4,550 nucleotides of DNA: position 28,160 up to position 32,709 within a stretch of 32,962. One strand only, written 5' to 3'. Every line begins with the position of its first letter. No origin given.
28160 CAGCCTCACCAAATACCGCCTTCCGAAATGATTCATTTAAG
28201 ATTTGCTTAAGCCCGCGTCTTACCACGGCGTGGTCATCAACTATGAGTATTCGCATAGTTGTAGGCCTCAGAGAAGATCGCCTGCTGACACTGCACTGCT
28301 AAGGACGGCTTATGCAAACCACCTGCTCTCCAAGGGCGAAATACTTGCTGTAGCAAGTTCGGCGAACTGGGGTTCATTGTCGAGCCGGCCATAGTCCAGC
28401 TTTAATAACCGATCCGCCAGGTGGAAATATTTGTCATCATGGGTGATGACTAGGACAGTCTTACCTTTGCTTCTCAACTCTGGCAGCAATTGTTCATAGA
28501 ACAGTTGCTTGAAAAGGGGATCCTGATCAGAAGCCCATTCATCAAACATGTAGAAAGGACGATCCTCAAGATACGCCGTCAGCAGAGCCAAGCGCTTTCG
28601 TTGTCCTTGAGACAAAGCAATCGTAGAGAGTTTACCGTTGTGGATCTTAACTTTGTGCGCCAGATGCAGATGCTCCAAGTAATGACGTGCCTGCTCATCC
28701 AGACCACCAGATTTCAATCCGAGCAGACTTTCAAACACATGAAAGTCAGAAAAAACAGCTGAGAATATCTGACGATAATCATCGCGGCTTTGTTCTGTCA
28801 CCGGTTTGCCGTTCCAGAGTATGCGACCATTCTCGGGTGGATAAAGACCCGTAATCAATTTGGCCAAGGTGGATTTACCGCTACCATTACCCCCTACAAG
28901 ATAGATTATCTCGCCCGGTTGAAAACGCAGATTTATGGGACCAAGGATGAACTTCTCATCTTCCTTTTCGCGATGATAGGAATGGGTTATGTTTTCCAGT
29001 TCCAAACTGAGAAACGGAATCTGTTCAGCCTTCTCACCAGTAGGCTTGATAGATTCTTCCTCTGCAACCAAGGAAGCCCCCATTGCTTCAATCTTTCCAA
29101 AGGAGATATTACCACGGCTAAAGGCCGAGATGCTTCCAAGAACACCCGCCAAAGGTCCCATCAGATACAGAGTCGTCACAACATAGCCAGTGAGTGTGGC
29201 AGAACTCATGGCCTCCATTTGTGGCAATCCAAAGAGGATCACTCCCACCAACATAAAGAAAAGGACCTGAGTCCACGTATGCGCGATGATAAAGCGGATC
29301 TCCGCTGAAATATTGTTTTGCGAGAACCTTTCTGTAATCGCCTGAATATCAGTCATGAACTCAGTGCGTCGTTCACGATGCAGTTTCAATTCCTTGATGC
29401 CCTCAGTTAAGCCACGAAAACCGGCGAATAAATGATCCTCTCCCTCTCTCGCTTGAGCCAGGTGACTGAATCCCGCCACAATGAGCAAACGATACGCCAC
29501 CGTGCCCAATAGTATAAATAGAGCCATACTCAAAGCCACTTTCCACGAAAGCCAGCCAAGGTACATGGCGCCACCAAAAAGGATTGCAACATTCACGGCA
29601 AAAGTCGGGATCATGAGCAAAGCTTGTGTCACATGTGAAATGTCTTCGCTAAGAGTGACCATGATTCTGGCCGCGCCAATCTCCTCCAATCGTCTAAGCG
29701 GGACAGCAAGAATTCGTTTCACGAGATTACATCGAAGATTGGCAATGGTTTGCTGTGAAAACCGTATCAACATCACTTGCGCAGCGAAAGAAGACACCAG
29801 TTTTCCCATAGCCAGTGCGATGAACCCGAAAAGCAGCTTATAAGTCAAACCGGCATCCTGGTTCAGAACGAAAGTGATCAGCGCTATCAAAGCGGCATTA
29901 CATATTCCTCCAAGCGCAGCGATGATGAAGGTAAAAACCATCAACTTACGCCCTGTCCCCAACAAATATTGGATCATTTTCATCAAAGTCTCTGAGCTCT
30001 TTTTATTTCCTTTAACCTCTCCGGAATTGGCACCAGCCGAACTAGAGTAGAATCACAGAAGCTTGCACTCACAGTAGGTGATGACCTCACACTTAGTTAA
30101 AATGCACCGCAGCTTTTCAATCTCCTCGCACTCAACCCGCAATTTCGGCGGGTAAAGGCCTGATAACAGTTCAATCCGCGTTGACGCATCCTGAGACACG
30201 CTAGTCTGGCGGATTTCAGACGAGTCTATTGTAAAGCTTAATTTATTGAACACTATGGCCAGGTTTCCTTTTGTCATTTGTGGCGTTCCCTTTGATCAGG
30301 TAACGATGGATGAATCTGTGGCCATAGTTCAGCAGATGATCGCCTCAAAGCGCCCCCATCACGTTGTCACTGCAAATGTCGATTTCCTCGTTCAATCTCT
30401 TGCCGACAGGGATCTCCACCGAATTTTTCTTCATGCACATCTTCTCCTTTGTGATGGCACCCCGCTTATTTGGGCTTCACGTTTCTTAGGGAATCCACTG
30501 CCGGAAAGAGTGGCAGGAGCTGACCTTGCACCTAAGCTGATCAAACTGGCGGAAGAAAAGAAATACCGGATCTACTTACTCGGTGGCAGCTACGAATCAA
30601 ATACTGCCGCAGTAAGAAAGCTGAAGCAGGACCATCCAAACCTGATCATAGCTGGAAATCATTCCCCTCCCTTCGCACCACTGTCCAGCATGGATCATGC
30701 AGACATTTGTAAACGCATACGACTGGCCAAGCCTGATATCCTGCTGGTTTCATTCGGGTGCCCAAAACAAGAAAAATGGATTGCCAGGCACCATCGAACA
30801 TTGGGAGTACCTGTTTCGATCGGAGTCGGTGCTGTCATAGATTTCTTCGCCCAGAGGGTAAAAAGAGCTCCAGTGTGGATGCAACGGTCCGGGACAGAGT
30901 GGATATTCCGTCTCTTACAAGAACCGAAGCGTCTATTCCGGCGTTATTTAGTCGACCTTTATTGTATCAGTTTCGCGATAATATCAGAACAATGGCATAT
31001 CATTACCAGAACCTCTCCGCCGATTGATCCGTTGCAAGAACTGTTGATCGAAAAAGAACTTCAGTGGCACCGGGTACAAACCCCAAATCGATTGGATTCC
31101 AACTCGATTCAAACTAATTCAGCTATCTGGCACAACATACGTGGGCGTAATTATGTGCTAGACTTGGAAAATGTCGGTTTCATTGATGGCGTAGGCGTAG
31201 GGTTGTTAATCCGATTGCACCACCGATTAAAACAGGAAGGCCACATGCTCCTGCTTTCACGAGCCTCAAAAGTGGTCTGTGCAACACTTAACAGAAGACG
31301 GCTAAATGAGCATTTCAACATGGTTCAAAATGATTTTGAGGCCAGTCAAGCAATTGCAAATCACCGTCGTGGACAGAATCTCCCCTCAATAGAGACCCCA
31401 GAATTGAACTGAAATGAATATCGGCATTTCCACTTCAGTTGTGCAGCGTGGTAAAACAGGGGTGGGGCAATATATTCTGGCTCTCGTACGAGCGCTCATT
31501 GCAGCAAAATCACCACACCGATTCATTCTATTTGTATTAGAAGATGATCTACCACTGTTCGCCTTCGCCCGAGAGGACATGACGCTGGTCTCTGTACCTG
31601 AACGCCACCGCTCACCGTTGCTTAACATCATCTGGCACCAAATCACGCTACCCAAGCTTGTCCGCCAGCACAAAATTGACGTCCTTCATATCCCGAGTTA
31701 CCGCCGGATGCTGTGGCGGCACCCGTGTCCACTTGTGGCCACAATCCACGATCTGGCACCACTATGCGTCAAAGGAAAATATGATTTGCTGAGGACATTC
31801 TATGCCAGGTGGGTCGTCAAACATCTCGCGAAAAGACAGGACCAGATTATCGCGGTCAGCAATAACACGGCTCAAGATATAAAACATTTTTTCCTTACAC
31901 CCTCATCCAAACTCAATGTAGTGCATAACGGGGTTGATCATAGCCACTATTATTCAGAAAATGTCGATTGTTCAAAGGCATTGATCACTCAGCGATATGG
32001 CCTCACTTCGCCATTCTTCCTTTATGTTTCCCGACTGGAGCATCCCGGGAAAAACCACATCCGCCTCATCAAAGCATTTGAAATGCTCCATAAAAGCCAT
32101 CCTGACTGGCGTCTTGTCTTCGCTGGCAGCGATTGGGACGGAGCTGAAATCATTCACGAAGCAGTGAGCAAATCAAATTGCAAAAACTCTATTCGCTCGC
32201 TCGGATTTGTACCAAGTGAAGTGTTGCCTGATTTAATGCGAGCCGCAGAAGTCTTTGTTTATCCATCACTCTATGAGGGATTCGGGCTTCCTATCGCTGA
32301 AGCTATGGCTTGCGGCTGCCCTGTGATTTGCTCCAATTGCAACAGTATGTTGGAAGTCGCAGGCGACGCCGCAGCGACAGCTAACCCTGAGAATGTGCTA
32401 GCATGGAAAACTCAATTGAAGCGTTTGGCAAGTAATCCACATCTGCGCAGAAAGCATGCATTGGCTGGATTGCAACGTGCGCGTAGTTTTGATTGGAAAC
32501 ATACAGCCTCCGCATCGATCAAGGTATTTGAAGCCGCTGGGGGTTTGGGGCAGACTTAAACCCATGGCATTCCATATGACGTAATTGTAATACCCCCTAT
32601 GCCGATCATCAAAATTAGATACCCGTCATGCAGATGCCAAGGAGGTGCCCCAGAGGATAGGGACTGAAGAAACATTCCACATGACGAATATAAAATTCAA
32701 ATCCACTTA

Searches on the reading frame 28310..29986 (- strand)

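Call 17: search_protein_families(library=pfam, proteins=[window:28310-29986:-], max_evalue=0.0001)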
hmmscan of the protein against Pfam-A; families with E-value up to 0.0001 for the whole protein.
window:28310-29986:- (558 aa): 3 families
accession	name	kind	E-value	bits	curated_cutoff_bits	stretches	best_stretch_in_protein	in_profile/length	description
PF00005.33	ABC_tran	-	1.8e-28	100.3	25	1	350-485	3-136/137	ABC transporter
PF02463.25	SMC_N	-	2.4e-07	30.8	40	0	453-530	132-211/220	RecF/RecN/SMC N terminal domain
PF00664.28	ABC_membrane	-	7.7e-06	26.2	28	1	17-279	5-274/274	ABC transporter transmembrane region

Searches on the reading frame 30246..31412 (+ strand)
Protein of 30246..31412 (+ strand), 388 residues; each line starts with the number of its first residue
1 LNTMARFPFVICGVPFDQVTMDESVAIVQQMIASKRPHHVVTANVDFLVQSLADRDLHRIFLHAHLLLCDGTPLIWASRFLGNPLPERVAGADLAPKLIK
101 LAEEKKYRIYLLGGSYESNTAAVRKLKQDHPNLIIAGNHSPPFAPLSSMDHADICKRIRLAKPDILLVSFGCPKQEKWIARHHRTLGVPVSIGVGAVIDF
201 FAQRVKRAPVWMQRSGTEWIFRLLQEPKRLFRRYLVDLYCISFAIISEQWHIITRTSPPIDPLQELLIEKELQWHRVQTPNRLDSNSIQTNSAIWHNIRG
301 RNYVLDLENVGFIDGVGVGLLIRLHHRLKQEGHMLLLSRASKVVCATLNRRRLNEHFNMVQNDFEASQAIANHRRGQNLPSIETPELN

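Call 17: search_protein_families(library=pfam, proteins=[window:30246-31412:+], max_evalue=0.0001)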
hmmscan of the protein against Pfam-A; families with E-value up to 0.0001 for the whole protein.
window:30246-31412:+ (388 aa): 3 families
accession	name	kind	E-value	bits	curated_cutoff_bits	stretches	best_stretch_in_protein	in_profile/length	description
PF03808.19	Glyco_tran_WecG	-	1.7e-63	213.8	27.4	1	64-234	1-168/168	Glycosyl transferase WecG/TagA/CpsF family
PF01740.26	STAS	-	1.6e-07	31.5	22.6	1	301-360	41-100/106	STAS domain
PF13466.11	STAS_2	-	1.8e-05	25.2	29.2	1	300-350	26-76/80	STAS domain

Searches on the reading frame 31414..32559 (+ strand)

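Call 17: search_protein_families(library=pfam, proteins=[window:31414-32559:+], max_evalue=0.0001)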
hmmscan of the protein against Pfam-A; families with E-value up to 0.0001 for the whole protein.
window:31414-32559:+ (381 aa): 6 families
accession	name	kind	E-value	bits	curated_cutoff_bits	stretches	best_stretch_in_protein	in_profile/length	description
PF00534.26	Glycos_transf_1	-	9.9e-33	113.5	26.4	1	198-347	14-164/172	Glycosyl transferases group 1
PF13692.12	Glyco_trans_1_4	-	6.7e-28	98.2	27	1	201-341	3-142/142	Glycosyl transferases group 1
PF13439.12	Glyco_transf_4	-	6.1e-24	85.4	28.5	1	16-177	3-169/170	Glycosyltransferase Family 4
PF13579.12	Glyco_trans_4_4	-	1.1e-12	49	29.7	1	15-173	1-158/158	Glycosyl transferase 4-like domain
PF20706.3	GT4-conflict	-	2.8e-10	40.2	26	1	197-365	195-382/385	Family 4 Glycosyltransferase in conflict systems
PF13524.12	Glyco_trans_1_2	-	6.6e-10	39.5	25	1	223-365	7-139/144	Glycosyl transferase-like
